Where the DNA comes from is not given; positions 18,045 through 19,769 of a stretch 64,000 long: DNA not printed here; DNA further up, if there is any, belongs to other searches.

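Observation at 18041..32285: Sigma-54/PrpR-like-controlled island: 2x MmgE/PrpD, LeuCD-type hydro-lyase, TRAP, LarA-like epimerase, HD, DUF1847 and IDH; candidate uncharacterised hydroxy-/tricarboxylate pathway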

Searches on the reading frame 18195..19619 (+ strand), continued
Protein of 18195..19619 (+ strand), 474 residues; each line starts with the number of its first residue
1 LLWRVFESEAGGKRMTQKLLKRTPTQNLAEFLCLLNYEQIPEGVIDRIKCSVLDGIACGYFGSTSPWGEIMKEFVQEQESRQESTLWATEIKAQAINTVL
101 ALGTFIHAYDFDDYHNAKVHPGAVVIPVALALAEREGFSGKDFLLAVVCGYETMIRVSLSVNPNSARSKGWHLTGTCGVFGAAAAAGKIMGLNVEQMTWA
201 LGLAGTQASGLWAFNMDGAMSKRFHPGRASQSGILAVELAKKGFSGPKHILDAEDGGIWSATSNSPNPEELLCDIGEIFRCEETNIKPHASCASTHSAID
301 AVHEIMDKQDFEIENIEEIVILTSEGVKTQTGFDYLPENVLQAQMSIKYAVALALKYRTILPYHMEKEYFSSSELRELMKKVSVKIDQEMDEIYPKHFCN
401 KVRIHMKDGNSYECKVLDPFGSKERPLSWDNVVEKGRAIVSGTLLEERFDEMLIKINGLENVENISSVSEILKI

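Call 55: search_protein_families(library=ncbifam, proteins=[L084:5729-6883:+, L084:11468-13402:+, L001:1468-3870:+, L001:11458-12303:+], max_evalue=0.00001)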
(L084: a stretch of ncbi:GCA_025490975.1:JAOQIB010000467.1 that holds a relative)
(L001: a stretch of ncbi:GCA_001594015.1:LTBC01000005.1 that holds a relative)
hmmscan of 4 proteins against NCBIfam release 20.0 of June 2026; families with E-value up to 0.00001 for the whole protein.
L084:5729-6883:+ (384 aa): 2 families
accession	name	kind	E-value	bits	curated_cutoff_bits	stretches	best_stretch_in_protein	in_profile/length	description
TIGR02334.1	prpF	equivalog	2.9e-103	345.7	440.55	1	2-381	3-390/390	2-methylaconitate cis-trans isomerase PrpF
NF033377.1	OMA_tautomer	equivalog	8.4e-91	304.5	440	1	10-376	1-348/349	4-oxalomesaconate tautomerase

L084:11468-13402:+ (644 aa): 26 families (the best 25 are shown)
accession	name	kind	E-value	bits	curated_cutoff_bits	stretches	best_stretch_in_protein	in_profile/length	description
NF005558.0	PRK07229.1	equivalog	3.3e-263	875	612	1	1-642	1-642/647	aconitate hydratase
TIGR01342.1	acon_putative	hypoth_equivalog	2.3e-251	835.6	719.15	1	5-641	2-645/655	putative aconitate hydratase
NF001614.1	PRK00402.1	subfamily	5.5e-111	371.2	385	1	4-412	2-414/415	aconitase/3-isopropylmalate dehydratase large subunit family protein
TIGR01340.1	aconitase_mito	equivalog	6.7e-110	368.6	825.35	2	28-410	55-473/745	aconitate hydratase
TIGR02086.1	IPMI_arch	subfamily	8.2e-105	350.8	410.15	1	4-413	2-410/411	3-isopropylmalate dehydratase/homoaconitate hydratase family large subunit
TIGR01343.1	hacA_fam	subfamily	2.3e-101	339.4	385.7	1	5-412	2-411/412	homoaconitate hydratase family protein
TIGR02083.1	LEU2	equivalog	2.2e-81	273.9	610.65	1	5-414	3-418/419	3-isopropylmalate dehydratase large subunit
NF040615.1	HacA_Meth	equivalog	2.7e-81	273.4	550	1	5-411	3-417/419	homoaconitase large subunit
NF008503.0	PRK11413.1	equivalog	9.9e-74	248.6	641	2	23-284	52-314/753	hydratase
NF006757.0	PRK09277.1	subfamily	1.7e-73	247.7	686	3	78-285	158-389/888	aconitate hydratase AcnA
NF009520.0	PRK12881.1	subfamily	4.1e-71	239.9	905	3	74-284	152-388/893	aconitate hydratase AcnA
TIGR01341.1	aconitase_1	equivalog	1.8e-67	227.8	945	2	68-286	129-374/876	aconitate hydratase AcnA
NF004016.0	PRK05478.1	subfamily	4.8e-66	223.2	510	2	2-282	3-302/468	3-isopropylmalate dehydratase large subunit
NF009116.0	PRK12466.1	subfamily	3.6e-65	220.4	531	2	3-282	5-304/472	3-isopropylmalate dehydratase large subunit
TIGR00139.1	h_aconitase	equivalog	2.9e-58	197.8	529.9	3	245-415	276-457/709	homoaconitase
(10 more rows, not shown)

L001:1468-3870:+ (800 aa): 12 families
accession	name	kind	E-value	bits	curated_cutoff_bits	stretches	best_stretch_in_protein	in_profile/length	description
NF048011.1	SfplDhtHpsGDes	equivalog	1.2e-134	450.5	1000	1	29-798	39-819/821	(2S)-3-sulfopropanediol dehydratase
NF043068.1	glycl_HYPD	equivalog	7.6e-134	447.6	1100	1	27-798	15-782/784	trans-4-hydroxy-L-proline dehydratase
TIGR01774.1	PFL2-3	subfamily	2.3e-132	442.9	678.2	1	28-800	18-786/786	formate C-acetyltransferase/glycerol dehydratase family glycyl radical enzyme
TIGR04394.1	choline_CutC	equivalog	6.9e-121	405.2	1050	1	22-796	10-784/789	choline trimethylamine-lyase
NF048009.1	SfplDhtHpfGKleb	equivalog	1.3e-102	344.4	1000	1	26-797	38-821/824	(2S)-3-sulfopropanediol dehydratase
NF033718.1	indole_decarb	equivalog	4e-97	326.4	1100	2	106-602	156-646/868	indoleacetate decarboxylase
NF007437.0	PRK09983.1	equivalog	2e-95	320.5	1109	1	29-799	18-764/765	formate C-acetyltransferase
NF033715.1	glycyl_HPDL_Lrg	equivalog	3.6e-86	289.8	1150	2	160-599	227-678/901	4-hydroxyphenylacetate decarboxylase large subunit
TIGR01255.1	pyr_form_ly_1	equivalog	1.3e-24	86.7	994.2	1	612-798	548-741/744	formate C-acetyltransferase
NF038360.1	rad_fix_GrcA3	exception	1.1e-15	57.4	158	1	747-798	24-75/78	autonomous glycyl radical cofactor GrcA3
NF008341.1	PRK11127.1-1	equivalog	2.3e-15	56.4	145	1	743-798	22-77/80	autonomous glycyl radical cofactor GrcA2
TIGR04365.1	spare_glycyl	equivalog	9.2e-09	35.6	170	1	746-796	71-121/126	autonomous glycyl radical cofactor GrcA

L001:11458-12303:+ (281 aa): 6 families
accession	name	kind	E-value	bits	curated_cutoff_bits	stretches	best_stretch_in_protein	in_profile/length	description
NF004885.0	PRK06246.1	equivalog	8.4e-128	425.4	276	1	3-280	2-278/279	fumarate hydratase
TIGR00722.1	ttdA_fumA_fumB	subfamily_domain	2.1e-100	335.4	100.65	1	11-279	2-271/273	hydrolyase, tartrate alpha subunit/fumarate domain protein, Fe-S type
NF006084.0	PRK08230.1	equivalog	4.1e-55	187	365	1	6-279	10-285/303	L(+)-tartrate dehydratase subunit alpha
NF011920.0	PRK15391.1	subfamily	1.3e-24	86.4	1094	1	30-276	67-323/548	class I fumarate hydratase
NF011919.0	PRK15390.1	equivalog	2.5e-23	82.2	1105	1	29-276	66-323/548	class I fumarate hydratase FumA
NF011921.0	PRK15392.1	equivalog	1.4e-22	80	1060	1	11-276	47-322/550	class I fumarate hydratase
